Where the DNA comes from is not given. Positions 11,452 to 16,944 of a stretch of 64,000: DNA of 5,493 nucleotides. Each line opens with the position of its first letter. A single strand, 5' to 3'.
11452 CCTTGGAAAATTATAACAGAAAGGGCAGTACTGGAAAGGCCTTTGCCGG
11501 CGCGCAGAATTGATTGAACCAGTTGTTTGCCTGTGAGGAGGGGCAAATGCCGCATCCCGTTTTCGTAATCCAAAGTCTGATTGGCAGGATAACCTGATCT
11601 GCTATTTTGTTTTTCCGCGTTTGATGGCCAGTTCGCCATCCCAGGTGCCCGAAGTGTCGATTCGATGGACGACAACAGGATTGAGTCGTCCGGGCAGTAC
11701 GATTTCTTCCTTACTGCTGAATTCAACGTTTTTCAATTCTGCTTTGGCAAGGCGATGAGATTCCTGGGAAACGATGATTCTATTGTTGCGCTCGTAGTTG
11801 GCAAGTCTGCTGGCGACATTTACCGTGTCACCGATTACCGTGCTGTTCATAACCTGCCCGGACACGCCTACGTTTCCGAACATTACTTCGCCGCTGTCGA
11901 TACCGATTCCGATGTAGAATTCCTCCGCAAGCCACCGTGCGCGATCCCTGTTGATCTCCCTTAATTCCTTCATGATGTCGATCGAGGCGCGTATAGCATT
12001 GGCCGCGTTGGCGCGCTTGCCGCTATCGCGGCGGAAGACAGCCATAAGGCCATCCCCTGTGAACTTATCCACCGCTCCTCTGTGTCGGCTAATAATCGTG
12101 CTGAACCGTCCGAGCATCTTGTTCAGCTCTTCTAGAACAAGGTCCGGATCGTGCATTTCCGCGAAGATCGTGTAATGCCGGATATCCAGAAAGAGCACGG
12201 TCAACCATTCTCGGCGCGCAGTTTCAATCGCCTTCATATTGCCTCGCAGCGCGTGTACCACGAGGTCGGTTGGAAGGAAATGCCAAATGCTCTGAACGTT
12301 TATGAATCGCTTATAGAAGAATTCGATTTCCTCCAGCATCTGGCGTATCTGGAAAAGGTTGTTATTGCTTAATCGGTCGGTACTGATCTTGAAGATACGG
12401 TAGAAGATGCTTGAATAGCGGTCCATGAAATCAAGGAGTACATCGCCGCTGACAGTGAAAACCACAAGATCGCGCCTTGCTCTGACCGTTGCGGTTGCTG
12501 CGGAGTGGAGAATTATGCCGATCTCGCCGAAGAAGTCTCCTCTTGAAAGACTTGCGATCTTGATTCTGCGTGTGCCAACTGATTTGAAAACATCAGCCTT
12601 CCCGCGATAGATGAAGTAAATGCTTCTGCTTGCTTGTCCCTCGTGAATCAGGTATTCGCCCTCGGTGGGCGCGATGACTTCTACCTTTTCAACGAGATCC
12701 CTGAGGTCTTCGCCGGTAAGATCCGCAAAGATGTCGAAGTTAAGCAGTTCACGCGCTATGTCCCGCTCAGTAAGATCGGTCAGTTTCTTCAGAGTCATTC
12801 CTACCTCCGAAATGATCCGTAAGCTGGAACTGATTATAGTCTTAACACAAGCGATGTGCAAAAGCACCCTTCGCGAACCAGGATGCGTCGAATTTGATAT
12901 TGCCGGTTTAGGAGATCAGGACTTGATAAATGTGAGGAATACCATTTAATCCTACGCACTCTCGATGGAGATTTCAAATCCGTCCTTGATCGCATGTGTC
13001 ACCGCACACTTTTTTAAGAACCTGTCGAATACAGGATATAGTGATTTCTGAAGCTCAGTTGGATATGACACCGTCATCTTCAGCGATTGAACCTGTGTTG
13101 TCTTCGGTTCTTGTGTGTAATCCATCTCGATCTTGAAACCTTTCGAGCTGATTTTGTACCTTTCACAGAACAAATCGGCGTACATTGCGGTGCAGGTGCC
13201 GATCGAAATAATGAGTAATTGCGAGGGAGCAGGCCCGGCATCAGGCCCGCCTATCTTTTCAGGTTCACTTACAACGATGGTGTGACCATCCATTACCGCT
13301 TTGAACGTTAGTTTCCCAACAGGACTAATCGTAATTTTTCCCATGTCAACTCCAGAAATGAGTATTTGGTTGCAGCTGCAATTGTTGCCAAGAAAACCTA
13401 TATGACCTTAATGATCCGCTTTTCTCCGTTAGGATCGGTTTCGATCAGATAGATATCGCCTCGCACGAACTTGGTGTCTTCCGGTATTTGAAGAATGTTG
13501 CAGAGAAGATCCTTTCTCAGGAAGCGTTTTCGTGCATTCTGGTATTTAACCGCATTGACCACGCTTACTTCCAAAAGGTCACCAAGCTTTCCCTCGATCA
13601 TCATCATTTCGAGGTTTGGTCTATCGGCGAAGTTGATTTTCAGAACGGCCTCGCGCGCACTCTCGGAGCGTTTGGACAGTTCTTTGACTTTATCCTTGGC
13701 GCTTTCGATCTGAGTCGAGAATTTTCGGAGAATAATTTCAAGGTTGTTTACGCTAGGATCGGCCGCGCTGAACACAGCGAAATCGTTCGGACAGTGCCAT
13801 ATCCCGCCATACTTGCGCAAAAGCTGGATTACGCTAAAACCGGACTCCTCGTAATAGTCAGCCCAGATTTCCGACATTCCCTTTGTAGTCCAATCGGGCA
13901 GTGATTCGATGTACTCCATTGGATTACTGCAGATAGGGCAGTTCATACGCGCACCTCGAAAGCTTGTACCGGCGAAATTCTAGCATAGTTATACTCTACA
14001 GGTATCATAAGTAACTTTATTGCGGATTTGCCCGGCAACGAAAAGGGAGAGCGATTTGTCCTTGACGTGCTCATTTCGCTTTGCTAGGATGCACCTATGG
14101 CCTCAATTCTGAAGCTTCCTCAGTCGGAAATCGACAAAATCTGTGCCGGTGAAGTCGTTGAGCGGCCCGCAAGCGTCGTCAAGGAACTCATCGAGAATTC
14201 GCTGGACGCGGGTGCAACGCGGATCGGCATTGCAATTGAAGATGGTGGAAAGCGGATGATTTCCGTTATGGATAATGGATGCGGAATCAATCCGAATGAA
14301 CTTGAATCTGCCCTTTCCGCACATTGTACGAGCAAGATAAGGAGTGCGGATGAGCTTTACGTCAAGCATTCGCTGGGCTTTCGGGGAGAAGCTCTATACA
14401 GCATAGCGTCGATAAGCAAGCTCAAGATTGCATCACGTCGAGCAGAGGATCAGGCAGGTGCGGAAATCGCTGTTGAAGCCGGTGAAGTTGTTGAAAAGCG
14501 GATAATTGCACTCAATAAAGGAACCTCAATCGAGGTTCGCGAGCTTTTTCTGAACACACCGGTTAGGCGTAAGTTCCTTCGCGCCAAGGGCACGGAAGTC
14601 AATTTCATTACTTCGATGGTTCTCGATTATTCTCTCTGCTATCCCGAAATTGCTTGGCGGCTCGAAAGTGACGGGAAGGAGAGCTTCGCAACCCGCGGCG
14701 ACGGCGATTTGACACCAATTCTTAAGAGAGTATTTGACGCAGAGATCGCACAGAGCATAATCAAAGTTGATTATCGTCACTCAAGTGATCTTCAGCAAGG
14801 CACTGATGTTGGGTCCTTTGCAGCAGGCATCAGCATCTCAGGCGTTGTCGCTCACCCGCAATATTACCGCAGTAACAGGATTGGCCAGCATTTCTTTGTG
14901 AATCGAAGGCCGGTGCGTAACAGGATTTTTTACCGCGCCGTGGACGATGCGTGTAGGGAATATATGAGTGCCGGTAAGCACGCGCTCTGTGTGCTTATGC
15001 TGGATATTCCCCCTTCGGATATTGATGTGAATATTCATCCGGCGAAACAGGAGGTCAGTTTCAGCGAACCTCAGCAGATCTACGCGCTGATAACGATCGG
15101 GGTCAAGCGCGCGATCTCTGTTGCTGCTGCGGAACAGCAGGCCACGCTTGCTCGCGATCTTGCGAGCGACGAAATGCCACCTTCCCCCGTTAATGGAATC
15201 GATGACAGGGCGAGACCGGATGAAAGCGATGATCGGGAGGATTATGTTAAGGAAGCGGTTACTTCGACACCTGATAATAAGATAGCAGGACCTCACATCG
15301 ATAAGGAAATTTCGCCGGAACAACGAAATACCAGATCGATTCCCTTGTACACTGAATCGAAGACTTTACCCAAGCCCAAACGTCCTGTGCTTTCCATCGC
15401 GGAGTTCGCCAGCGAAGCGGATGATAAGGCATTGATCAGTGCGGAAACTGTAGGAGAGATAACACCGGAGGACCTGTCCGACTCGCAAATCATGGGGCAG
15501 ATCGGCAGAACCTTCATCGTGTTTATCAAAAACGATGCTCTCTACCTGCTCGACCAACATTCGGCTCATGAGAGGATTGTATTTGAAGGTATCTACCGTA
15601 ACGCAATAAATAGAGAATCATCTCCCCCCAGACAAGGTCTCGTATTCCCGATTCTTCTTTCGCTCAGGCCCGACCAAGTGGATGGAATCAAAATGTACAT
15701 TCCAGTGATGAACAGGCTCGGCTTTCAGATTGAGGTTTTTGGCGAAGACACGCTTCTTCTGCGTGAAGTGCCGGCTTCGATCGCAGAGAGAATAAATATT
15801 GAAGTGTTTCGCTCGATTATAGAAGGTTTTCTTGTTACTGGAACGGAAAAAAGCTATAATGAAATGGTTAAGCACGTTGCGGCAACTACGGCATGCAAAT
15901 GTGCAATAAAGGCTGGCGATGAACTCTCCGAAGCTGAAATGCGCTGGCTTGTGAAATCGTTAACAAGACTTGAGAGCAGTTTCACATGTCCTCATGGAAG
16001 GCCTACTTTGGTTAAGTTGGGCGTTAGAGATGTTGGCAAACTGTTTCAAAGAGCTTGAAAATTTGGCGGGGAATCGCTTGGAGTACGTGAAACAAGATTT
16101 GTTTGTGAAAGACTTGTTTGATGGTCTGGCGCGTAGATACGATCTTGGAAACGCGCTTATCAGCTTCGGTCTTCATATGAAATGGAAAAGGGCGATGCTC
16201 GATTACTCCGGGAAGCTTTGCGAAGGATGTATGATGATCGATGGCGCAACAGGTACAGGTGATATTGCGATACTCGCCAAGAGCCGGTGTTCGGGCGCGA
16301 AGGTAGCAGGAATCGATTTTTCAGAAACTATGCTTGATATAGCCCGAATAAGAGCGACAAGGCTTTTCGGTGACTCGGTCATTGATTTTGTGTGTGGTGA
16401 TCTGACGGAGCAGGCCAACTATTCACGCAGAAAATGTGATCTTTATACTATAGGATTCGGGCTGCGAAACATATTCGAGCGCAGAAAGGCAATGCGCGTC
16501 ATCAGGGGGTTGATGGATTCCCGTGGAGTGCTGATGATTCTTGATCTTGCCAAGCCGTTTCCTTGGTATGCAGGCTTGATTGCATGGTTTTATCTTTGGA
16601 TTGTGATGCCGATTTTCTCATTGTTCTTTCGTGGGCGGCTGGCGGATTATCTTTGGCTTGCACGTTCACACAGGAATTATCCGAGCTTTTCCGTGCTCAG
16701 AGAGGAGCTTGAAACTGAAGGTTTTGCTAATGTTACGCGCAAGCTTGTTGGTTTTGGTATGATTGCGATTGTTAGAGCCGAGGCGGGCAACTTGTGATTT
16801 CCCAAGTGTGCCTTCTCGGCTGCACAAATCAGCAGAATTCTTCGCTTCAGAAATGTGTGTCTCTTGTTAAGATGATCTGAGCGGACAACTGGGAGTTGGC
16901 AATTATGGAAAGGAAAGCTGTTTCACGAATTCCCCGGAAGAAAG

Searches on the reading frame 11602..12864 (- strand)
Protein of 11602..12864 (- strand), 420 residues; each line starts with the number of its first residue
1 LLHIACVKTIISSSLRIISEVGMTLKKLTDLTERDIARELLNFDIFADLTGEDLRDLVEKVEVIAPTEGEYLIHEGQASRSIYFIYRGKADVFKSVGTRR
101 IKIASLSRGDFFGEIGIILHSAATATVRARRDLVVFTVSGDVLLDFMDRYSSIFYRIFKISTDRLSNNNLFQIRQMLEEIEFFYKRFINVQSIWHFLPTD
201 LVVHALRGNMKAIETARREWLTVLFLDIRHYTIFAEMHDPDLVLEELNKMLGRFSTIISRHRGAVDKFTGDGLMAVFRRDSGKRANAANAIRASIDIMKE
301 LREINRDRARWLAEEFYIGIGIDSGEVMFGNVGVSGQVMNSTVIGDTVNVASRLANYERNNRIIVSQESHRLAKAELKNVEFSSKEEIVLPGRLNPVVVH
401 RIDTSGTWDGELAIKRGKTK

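Call 52: search_protein_families(library=pfam, proteins=[window:11602-12864:-], max_evalue=0.00001)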
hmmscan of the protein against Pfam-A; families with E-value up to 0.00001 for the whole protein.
window:11602-12864:- (420 aa): 2 families
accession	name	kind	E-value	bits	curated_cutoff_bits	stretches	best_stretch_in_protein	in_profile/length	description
PF00211.25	Guanylate_cyc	-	4.3e-23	82.3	21.9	1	217-395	5-175/183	Adenylate and Guanylate cyclase catalytic domain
PF00027.35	cNMP_binding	-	2.7e-16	59.7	27.5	1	68-150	6-89/89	Cyclic nucleotide-binding domain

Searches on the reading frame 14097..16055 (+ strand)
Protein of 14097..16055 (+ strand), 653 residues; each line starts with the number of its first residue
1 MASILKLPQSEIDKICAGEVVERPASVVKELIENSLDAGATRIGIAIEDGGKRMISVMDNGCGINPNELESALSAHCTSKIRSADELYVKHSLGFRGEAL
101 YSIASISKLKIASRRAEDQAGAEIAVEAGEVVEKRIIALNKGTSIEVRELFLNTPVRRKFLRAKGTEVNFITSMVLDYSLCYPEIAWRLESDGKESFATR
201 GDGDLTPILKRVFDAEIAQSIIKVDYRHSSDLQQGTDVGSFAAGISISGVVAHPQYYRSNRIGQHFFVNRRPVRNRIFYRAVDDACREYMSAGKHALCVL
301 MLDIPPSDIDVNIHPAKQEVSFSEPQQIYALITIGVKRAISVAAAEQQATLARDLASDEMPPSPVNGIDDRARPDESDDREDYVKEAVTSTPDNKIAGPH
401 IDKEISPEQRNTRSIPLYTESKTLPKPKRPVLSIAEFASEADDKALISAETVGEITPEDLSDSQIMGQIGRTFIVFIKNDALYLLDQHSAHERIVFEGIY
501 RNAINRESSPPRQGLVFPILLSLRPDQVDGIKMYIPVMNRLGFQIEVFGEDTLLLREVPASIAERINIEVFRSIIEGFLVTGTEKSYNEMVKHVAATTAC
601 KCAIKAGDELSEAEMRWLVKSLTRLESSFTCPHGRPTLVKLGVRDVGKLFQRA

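Call 52: search_protein_families(library=pfam, proteins=[window:14097-16055:+], max_evalue=0.00001)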
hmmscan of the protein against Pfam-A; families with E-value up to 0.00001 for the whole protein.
window:14097-16055:+ (653 aa): 4 families
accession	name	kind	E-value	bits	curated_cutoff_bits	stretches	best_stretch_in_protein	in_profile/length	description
PF01119.25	DNA_mis_repair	-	2.7e-30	104.9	26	1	211-340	3-118/119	DNA mismatch repair protein, C-terminal domain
PF08676.16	MutL_C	-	6e-30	104.2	25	1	467-610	2-142/142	MutL C terminal dimerisation domain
PF13589.12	HATPase_c_3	-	8e-14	52.3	25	1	25-136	4-115/137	Histidine kinase-, DNA gyrase B-, and HSP90-like ATPase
PF02518.31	HATPase_c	-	1.1e-07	32.8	26.4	1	22-82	4-56/111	Histidine kinase-, DNA gyrase B-, and HSP90-like ATPase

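Call 81: find_homologous_proteins(query=window:14097-16055:+, max_evalue=1e-30)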
Query window:14097-16055:+ (653 aa): 7999 proteins with E <= 1e-30 among 8000 candidates; the best 120 are listed.
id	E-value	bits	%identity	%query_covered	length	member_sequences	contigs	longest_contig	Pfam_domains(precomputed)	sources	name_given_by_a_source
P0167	0.0e+0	1448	100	100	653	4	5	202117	PF01119.26,PF08676.17,PF02518.32,PF13589.13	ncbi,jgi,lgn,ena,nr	ncbi:DNA mismatch repair endonuclease MutL [bacterium]|nr:DNA mismatch repair endonuclease MutL [bac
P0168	6.2e-234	796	56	100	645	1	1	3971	PF01119.26,PF08676.17,PF02518.32,PF13589.13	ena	-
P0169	5.4e-228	776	56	100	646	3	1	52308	PF01119.26,PF08676.17,PF02518.32,PF13589.13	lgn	-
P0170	5.1e-221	753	54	100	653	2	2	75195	PF01119.26,PF08676.17,PF02518.32,PF13589.13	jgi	jgi:DNA mismatch repair protein MutL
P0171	4.8e-217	740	54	100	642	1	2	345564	PF01119.26,PF08676.17,PF02518.32,PF13589.13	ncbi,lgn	-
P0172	3.1e-211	721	51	100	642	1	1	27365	PF01119.26,PF08676.17,PF02518.32,PF13589.13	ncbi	-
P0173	7.0e-201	687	50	100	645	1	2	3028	PF01119.26,PF08676.17,PF02518.32,PF13589.13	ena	-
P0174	2.6e-150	520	42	100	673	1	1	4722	PF01119.26,PF08676.17,PF02518.32,PF13589.13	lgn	-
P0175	1.9e-138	481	37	100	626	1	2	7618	PF01119.26,PF08676.17,PF02518.32,PF13589.13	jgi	-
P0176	1.5e-137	478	38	99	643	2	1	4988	PF01119.26,PF08676.17,PF02518.32,PF13589.13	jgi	-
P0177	2.9e-136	473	38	100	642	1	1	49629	PF01119.26,PF08676.17,PF02518.32,PF13589.13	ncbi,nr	ncbi:DNA mismatch repair endonuclease MutL [bacterium]|nr:DNA mismatch repair endonuclease MutL [bac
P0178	1.7e-135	471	38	100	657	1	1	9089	PF01119.26,PF08676.17,PF02518.32,PF13589.13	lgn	-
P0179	2.0e-135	471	38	100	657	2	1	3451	PF01119.26,PF08676.17,PF02518.32,PF13589.13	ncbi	-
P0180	2.8e-135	470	38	99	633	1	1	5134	PF01119.26,PF08676.17,PF02518.32,PF13589.13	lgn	-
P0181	8.2e-135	469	38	100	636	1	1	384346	PF01119.26,PF08676.17,PF02518.32,PF13589.13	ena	-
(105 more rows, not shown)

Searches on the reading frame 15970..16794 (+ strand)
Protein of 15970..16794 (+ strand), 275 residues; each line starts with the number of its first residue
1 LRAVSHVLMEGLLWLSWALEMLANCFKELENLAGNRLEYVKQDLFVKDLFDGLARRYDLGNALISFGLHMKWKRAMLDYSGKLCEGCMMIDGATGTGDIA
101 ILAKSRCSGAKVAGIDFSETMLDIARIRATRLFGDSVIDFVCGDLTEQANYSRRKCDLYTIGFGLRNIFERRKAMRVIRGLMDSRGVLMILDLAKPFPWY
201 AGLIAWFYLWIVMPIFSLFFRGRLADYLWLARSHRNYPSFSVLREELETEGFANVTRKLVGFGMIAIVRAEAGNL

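Call 52: search_protein_families(library=pfam, proteins=[window:15970-16794:+], max_evalue=0.00001)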
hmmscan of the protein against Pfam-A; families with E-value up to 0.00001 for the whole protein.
window:15970-16794:+ (275 aa): 4 families
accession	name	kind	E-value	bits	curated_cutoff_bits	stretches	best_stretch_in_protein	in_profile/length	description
PF01209.24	Ubie_methyltran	-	1.1e-38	133.3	20.1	1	43-268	6-229/233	ubiE/COQ5 methyltransferase family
PF13847.12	Methyltransf_31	-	3.9e-10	40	27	1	85-193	3-112/145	Methyltransferase domain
PF13649.12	Methyltransf_25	-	6e-09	36.9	27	1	91-180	3-91/97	Methyltransferase domain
PF08241.18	Methyltransf_11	-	3e-08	34.6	21.2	1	91-190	2-95/95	Methyltransferase domain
